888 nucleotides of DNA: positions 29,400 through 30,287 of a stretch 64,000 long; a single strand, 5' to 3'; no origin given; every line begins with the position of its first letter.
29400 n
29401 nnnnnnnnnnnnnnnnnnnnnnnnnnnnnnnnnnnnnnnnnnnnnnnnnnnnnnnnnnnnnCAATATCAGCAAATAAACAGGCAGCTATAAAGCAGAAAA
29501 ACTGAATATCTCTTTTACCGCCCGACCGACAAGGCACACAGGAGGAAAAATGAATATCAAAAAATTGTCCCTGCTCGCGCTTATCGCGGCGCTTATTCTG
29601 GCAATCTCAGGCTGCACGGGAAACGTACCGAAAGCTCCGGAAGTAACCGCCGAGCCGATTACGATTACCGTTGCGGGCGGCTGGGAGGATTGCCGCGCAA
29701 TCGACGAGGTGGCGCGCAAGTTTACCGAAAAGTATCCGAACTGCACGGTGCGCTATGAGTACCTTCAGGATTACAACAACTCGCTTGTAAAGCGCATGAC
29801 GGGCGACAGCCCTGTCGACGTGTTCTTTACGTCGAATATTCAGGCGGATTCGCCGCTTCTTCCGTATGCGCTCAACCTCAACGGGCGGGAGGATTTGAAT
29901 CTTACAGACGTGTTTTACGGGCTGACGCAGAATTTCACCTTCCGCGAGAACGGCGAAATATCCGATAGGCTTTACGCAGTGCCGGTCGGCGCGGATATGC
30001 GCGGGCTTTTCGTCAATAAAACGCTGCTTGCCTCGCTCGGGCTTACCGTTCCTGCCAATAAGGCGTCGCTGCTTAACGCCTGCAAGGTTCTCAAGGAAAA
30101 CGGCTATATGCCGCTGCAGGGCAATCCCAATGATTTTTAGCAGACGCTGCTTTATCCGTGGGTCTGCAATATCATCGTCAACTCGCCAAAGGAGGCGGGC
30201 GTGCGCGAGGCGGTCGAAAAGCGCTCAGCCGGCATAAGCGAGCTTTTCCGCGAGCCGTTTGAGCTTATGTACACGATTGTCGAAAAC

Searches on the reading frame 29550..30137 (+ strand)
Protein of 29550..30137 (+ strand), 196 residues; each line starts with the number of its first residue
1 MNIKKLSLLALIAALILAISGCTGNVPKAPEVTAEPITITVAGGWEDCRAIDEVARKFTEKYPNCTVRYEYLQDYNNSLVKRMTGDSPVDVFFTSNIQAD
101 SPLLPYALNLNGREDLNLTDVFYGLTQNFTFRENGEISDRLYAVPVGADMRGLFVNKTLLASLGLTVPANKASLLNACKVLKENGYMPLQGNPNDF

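Call 13: find_encoding_contigs(protein=window:29550-30137:+, flank=6000, max_places=10)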
Protein window:29550-30137:+ (196 aa): 3 contigs read that carry it; 1 place shown.
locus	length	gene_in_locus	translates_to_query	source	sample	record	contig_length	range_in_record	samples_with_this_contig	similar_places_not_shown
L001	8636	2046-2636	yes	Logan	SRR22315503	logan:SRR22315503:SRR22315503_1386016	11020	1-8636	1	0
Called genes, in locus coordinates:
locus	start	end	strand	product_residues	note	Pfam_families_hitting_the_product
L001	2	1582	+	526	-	?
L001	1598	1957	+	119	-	-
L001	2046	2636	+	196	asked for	PF01547:SBP_bac_1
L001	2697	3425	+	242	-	-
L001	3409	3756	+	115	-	-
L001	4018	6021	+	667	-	PF00512:HisKA, PF02518:HATPase_c, PF00072:Response_reg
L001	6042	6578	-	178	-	PF06908:YpsA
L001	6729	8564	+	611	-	PF13522:GATase_6, PF13537:GATase_7, PF00733:Asn_synthase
